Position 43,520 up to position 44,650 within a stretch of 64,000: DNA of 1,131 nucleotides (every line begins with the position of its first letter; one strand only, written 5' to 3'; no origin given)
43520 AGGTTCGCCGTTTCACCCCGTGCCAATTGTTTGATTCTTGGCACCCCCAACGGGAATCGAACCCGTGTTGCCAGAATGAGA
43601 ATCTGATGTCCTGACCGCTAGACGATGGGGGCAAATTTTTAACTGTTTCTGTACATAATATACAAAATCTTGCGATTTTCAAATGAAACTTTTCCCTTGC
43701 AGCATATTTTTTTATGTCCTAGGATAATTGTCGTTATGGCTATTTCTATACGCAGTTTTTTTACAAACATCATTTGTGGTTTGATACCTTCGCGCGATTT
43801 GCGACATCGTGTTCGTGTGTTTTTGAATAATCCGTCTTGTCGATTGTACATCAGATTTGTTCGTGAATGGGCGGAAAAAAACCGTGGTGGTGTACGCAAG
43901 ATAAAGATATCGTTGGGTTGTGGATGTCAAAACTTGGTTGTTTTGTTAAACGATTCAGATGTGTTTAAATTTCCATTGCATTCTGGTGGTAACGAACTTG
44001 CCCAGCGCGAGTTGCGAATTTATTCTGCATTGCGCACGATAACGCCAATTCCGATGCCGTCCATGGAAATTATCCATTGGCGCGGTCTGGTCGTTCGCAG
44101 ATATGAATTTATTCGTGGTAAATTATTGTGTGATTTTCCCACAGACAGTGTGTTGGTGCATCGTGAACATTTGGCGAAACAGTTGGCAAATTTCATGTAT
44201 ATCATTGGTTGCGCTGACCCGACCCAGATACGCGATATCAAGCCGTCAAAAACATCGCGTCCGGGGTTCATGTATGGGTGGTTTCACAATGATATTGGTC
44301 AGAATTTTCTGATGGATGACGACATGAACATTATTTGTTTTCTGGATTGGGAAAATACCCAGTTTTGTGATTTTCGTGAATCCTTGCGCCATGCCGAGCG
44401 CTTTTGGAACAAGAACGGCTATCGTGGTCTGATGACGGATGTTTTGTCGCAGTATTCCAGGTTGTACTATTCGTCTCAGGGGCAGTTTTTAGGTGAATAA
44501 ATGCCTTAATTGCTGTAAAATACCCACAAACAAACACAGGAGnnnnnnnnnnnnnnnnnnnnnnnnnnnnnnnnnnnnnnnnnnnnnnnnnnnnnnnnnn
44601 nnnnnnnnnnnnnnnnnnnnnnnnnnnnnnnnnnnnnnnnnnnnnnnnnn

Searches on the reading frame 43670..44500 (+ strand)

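Call 24: search_protein_families(library=pfam, proteins=[window:43670-44500:+], max_evalue=0.001)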
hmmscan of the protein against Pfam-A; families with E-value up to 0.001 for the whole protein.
window:43670-44500:+ (276 aa): 0 families

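Call 77: search_protein_families(library=ncbifam, proteins=[window:43670-44500:+], max_evalue=0.01)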
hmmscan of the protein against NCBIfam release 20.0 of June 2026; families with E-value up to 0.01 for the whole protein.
window:43670-44500:+ (276 aa): 1 family
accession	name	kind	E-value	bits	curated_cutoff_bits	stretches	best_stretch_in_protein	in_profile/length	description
NF000044.2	APH_2pp_IIIa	exception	0.0067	15.8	625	0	81-178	26-126/306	aminoglycoside O-phosphotransferase APH(2'')-IIIa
